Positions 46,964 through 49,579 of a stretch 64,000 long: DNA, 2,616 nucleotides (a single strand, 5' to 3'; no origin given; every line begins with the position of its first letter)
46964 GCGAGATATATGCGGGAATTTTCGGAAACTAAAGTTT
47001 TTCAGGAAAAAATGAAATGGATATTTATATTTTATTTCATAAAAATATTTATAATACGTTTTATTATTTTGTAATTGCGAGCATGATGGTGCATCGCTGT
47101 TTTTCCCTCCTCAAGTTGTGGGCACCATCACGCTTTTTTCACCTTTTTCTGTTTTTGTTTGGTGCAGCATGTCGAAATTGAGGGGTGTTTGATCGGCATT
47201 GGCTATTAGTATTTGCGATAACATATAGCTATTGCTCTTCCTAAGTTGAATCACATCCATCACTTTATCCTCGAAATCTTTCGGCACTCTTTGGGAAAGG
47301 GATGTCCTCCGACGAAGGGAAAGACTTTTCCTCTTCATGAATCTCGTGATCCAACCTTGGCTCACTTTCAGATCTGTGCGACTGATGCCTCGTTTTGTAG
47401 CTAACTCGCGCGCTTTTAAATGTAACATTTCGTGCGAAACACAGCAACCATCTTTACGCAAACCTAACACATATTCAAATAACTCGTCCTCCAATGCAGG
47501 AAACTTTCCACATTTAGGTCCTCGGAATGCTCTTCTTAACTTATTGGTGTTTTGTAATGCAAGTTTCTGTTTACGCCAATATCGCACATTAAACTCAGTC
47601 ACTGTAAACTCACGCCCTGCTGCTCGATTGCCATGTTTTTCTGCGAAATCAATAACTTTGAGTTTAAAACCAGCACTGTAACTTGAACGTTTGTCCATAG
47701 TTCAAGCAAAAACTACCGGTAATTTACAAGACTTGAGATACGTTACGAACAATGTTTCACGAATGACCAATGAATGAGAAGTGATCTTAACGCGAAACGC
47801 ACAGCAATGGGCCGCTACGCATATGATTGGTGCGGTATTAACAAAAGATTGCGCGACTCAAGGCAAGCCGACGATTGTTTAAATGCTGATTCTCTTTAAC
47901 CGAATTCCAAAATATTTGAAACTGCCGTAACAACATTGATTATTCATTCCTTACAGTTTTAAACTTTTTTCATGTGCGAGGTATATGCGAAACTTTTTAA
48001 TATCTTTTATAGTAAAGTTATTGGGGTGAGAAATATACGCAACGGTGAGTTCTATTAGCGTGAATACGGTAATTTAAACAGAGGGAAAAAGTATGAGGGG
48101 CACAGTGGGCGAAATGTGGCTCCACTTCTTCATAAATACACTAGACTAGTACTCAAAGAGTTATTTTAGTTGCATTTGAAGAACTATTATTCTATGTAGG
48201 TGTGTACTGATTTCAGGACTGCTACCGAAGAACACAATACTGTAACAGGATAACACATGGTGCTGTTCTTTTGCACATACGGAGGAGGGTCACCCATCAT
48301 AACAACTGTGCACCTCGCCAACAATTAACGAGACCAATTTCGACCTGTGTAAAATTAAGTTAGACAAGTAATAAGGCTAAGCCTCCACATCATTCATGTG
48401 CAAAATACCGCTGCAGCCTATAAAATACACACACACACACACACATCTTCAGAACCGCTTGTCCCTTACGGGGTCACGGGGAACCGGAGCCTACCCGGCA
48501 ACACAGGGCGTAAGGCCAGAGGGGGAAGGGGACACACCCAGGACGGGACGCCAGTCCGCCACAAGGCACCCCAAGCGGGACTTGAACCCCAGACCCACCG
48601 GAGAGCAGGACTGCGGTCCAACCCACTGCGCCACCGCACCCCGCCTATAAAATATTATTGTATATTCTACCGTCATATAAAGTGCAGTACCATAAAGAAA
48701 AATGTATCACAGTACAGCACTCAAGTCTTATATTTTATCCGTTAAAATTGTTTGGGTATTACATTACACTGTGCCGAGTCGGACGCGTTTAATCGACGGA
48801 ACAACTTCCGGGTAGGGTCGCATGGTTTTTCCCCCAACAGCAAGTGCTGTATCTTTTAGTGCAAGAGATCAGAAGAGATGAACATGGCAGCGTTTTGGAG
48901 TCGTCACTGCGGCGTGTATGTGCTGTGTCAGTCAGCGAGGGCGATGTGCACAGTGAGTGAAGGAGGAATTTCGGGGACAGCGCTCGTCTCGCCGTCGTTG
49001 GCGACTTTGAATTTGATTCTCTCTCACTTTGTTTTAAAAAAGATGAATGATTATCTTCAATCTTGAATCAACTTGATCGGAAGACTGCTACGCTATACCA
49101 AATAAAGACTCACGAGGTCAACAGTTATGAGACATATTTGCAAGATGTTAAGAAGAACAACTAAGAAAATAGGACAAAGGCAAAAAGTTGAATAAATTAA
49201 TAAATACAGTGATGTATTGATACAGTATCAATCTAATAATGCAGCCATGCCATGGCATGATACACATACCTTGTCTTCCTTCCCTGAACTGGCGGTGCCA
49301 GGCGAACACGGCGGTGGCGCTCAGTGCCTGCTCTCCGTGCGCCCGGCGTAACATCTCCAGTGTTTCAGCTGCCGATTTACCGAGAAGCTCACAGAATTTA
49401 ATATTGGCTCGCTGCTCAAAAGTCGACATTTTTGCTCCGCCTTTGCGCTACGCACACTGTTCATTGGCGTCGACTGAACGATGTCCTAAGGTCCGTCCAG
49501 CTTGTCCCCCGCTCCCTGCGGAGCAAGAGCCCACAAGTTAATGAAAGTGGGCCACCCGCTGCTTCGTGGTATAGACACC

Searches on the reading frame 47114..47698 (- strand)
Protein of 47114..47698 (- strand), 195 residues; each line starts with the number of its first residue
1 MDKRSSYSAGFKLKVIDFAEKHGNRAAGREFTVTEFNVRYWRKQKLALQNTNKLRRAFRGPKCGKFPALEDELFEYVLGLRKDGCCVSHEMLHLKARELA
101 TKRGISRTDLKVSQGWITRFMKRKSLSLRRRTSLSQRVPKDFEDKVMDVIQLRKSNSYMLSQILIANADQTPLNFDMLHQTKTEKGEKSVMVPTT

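Call 32: search_protein_families(library=pfam, proteins=[window:47114-47698:-], max_evalue=0.01)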
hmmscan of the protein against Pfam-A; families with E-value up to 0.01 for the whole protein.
seq(195 aa): 2 families
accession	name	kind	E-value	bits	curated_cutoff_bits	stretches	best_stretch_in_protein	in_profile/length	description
PF03221.22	HTH_Tnp_Tc5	-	2.5e-13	50.2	22.2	1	66-129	1-65/66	Tc5 transposase DNA-binding domain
PF09607.16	BrkDBD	-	1.4e-08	35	23.4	1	4-51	3-55/58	Brinker DNA-binding domain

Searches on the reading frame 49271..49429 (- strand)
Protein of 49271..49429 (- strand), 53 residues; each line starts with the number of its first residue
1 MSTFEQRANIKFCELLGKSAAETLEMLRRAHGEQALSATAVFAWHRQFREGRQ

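Call 32: search_protein_families(library=pfam, proteins=[window:49271-49429:-], max_evalue=0.01)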
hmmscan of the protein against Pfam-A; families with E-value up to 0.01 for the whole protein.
seq(53 aa): 1 family
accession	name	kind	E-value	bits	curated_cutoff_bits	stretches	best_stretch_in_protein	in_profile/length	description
PF17906.7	HTH_48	-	6.7e-08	33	24.1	1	7-51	5-49/50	HTH domain in Mos1 transposase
